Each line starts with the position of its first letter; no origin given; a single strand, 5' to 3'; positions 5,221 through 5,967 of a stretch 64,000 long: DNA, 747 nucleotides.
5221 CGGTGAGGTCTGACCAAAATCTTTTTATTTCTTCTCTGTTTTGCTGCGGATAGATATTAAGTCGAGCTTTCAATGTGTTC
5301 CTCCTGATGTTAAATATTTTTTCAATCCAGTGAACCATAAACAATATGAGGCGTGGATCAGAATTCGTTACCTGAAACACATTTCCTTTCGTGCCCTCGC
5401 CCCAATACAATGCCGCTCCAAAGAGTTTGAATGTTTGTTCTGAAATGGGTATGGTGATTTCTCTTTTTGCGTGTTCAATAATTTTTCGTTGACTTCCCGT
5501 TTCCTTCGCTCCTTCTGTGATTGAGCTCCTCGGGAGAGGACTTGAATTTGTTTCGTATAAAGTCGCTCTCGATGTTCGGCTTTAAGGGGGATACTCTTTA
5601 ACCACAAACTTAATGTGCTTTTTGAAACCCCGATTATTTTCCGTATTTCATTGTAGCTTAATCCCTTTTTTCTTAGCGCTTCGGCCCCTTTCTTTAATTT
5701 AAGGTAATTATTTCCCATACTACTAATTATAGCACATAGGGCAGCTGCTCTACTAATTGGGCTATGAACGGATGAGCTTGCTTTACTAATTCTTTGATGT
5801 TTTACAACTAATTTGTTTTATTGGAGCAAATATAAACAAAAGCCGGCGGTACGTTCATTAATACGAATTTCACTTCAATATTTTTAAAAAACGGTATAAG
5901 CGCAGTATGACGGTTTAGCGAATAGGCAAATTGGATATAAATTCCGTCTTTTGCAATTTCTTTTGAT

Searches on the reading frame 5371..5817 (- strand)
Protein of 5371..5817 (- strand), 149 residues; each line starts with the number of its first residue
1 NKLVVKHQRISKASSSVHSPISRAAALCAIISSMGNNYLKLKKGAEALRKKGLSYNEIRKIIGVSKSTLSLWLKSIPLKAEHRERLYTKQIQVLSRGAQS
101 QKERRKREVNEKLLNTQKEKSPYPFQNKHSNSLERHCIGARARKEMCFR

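Call 28: search_protein_families(library=pfam, proteins=[window:5371-5817:-], max_evalue=0.01)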
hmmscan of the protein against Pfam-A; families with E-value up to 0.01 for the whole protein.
window:5371-5817:- (149 aa): 4 families
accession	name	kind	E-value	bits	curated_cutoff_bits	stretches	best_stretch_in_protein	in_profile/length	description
PF13384.12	HTH_23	-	0.0017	18.6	24.6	1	48-74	13-39/50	Homeodomain-like domain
PF20432.4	Xre-like-HTH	-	0.0028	18.3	25.8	1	48-86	18-58/63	Antitoxin Xre-like helix-turn-helix domain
PF01381.28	HTH_3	-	0.0059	17.1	23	0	46-74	3-31/55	Helix-turn-helix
PF13936.12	HTH_38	-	0.0086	16.2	27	0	46-70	14-38/44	Helix-turn-helix domain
